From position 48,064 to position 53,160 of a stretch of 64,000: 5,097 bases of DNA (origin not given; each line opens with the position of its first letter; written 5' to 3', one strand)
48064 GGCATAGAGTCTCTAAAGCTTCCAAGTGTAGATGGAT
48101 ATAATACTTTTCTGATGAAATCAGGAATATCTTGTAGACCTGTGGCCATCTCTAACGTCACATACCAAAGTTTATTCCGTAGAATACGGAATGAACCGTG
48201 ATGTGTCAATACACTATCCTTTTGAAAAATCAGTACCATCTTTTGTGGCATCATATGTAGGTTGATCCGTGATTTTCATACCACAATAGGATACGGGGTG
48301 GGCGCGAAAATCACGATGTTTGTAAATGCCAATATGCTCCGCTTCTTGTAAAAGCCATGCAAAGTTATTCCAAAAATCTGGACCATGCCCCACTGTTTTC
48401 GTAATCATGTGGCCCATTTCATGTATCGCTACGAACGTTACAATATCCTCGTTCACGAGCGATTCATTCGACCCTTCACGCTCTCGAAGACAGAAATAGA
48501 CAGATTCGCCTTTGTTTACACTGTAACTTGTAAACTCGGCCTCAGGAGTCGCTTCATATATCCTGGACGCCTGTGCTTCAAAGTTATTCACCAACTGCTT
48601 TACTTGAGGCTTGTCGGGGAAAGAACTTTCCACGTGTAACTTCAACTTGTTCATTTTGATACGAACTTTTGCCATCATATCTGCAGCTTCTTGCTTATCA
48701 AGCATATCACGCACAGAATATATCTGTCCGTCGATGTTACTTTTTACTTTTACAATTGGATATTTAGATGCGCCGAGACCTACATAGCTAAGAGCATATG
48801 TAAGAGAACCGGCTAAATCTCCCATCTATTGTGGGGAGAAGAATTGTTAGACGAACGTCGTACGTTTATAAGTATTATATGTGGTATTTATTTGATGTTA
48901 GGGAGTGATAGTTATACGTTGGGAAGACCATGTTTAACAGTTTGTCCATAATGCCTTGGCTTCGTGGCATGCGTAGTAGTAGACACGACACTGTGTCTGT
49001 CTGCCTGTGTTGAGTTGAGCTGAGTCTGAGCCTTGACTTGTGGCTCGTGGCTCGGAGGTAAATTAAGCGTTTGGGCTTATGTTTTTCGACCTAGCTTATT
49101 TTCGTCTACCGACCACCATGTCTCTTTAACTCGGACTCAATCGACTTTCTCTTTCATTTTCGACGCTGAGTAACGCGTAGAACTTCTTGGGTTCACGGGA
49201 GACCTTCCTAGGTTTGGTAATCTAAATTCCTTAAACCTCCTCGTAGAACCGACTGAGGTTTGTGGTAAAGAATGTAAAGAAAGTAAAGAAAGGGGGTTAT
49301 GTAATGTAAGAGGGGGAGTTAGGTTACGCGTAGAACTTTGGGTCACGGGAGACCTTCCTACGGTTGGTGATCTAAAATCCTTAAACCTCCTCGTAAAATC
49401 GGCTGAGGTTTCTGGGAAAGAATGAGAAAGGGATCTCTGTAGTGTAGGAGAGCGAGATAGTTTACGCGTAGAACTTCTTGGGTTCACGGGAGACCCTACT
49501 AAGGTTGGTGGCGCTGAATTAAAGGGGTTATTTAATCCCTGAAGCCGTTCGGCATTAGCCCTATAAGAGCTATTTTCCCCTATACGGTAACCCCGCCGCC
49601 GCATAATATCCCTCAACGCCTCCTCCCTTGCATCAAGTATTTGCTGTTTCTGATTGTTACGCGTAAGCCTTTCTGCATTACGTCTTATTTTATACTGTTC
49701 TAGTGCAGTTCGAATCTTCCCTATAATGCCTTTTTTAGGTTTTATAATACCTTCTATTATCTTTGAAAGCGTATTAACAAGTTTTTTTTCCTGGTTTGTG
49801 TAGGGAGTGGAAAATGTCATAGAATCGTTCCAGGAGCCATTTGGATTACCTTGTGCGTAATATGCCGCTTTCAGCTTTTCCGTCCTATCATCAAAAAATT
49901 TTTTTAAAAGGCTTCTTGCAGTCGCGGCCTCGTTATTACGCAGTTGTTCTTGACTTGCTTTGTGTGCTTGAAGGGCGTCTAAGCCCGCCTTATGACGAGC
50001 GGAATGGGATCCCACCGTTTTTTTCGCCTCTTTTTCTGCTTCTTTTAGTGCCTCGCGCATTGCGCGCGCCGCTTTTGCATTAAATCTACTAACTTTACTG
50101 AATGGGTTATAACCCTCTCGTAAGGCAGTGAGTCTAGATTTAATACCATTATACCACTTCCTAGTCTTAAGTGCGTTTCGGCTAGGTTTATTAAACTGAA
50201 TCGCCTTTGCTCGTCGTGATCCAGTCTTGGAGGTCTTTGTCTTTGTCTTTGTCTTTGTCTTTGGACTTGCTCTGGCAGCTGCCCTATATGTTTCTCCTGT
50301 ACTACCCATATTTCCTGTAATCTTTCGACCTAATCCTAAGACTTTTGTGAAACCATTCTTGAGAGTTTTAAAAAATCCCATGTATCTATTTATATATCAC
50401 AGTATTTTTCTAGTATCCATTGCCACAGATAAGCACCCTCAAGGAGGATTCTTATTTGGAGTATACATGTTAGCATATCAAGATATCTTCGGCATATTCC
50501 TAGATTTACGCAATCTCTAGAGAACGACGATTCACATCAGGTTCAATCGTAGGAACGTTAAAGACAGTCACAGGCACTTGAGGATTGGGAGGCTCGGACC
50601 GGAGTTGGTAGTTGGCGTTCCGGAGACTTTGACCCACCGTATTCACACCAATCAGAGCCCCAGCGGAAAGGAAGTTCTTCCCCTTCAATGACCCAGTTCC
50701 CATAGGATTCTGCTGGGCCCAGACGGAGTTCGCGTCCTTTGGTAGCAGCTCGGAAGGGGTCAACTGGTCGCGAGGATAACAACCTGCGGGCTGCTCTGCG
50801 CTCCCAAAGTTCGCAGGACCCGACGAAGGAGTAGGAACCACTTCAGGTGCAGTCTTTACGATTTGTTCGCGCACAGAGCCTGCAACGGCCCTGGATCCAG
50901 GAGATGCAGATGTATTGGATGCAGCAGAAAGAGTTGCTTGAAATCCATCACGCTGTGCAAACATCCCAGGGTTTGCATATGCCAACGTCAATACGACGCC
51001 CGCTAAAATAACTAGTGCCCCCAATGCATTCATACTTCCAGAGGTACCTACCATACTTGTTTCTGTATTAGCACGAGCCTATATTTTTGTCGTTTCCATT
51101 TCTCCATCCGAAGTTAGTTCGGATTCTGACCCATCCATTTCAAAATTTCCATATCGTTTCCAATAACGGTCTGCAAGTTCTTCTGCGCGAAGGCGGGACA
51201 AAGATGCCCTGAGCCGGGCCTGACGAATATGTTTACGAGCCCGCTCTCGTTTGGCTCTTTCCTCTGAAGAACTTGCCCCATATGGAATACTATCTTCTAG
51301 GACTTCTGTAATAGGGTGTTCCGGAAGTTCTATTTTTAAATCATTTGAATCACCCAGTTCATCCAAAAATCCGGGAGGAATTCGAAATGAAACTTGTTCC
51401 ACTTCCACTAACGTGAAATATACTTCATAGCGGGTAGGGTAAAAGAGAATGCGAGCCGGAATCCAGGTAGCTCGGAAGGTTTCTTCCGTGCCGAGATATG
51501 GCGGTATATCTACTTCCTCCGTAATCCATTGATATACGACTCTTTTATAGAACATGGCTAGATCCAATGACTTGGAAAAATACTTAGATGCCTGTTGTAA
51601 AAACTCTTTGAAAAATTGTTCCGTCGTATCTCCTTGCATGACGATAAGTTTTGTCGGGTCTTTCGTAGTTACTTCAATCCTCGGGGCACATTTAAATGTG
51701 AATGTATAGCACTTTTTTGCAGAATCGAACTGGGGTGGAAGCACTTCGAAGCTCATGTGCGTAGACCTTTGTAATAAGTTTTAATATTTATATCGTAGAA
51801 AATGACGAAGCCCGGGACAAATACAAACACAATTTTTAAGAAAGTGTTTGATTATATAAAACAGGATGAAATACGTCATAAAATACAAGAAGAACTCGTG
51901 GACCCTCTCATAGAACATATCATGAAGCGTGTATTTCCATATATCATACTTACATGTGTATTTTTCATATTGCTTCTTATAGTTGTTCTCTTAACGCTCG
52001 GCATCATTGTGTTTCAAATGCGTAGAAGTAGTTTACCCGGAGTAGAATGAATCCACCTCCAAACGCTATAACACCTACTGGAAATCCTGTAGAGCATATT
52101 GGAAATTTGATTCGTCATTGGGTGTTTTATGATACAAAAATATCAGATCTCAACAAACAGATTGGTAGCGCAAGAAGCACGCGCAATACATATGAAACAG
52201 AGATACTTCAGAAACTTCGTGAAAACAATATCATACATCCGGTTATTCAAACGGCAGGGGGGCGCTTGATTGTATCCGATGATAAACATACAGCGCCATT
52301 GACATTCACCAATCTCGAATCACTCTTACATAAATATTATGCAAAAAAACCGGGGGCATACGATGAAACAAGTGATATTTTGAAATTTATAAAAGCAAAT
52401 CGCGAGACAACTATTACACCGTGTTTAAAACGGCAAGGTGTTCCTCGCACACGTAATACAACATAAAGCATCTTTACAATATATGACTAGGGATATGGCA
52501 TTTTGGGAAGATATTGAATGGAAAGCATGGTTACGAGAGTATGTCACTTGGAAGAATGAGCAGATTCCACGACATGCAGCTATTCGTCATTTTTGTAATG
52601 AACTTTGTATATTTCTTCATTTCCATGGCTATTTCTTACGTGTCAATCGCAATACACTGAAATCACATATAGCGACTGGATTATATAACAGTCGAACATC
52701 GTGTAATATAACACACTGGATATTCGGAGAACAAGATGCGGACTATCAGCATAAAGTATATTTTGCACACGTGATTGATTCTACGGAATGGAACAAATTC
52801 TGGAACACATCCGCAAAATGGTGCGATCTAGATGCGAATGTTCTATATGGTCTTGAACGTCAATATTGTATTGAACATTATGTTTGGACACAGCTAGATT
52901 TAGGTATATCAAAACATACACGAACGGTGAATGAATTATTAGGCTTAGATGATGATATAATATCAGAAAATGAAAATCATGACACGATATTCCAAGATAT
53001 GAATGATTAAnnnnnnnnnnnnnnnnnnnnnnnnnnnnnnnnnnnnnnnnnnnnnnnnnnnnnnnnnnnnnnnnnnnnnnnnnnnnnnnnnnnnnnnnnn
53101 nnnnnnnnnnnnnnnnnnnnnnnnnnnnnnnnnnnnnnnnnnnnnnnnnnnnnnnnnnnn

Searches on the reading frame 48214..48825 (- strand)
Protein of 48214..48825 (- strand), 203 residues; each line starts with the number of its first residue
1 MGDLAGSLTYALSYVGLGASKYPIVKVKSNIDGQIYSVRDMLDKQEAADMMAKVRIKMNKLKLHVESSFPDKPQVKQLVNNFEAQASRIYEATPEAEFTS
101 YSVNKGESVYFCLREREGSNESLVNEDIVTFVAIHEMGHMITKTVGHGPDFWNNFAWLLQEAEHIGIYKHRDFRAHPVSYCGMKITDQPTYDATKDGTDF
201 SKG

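Call 48: search_protein_families(library=pfam, proteins=[window:48214-48825:-], max_evalue=0.01)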
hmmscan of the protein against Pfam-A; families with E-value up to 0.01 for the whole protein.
window:48214-48825:- (203 aa): 2 families
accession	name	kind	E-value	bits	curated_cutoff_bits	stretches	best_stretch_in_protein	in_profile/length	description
PF08325.16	WLM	-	0.00015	22.3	26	1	87-187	41-140/190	WLM domain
PF01863.23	YgjP-like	-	0.0023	18.4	26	1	124-158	161-193/207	YgjP-like, metallopeptidase domain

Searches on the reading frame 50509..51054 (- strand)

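Call 69: search_protein_families(library=pfam, proteins=[window:50509-51054:-], max_evalue=0.001)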
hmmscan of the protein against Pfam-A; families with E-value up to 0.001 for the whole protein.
window:50509-51054:- (182 aa): 1 family
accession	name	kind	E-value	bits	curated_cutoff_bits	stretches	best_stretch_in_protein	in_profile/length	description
PF23983.2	P11_C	-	7.1e-31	106.6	27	1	98-180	2-84/84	Minor capsid protein P11, C-terminal conserved region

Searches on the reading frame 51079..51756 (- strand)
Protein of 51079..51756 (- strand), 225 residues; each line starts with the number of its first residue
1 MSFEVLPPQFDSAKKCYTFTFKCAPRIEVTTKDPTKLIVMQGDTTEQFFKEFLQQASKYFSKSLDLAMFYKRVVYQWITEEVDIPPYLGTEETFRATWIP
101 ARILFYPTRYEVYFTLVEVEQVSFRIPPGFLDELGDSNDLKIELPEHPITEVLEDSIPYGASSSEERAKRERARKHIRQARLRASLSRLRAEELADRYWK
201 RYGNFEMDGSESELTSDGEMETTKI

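Call 3: search_protein_families(library=pfam, proteins=[window:51079-51756:-], max_evalue=1)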
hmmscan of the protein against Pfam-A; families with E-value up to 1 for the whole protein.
window:51079-51756:- (225 aa): 1 family
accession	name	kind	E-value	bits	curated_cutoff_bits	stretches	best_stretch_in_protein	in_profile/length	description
PF11942.13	Spt5_N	-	0.021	16.2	24.2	1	157-208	29-80/97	Spt5 transcription elongation factor, acidic N-terminal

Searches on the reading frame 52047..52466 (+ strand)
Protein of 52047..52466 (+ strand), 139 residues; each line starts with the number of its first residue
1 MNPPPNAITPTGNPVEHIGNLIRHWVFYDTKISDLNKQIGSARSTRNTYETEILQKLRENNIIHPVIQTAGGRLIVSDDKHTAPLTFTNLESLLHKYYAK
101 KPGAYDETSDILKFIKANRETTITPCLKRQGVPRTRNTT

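Call 3: search_protein_families(library=pfam, proteins=[window:52047-52466:+], max_evalue=1)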
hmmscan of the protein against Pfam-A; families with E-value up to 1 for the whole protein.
window:52047-52466:+ (139 aa): 2 families
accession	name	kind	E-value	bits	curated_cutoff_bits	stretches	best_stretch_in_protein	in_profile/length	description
PF19064.5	DUF5760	-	1.2e-07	32.2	27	1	44-131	3-85/86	Family of unknown function (DUF5760)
PF13918.12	PLDc_3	-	0.036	14.1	27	1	41-93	110-158/180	PLD-like domain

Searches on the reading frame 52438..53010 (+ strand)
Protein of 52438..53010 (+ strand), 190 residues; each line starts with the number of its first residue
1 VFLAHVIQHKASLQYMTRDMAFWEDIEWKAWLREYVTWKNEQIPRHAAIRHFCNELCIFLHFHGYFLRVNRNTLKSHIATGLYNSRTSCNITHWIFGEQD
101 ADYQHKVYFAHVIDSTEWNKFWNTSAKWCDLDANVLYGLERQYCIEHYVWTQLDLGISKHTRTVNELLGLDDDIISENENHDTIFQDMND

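Call 3: search_protein_families(library=pfam, proteins=[window:52438-53010:+], max_evalue=1)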
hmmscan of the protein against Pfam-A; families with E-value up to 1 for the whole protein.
window:52438-53010:+ (190 aa): 1 family
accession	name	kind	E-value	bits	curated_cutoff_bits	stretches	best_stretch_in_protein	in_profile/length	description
PF22745.1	Nlig-Ia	-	0.0013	19.8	27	1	11-73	16-77/92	DNA ligase-like, N-terminal NAD+-binding domain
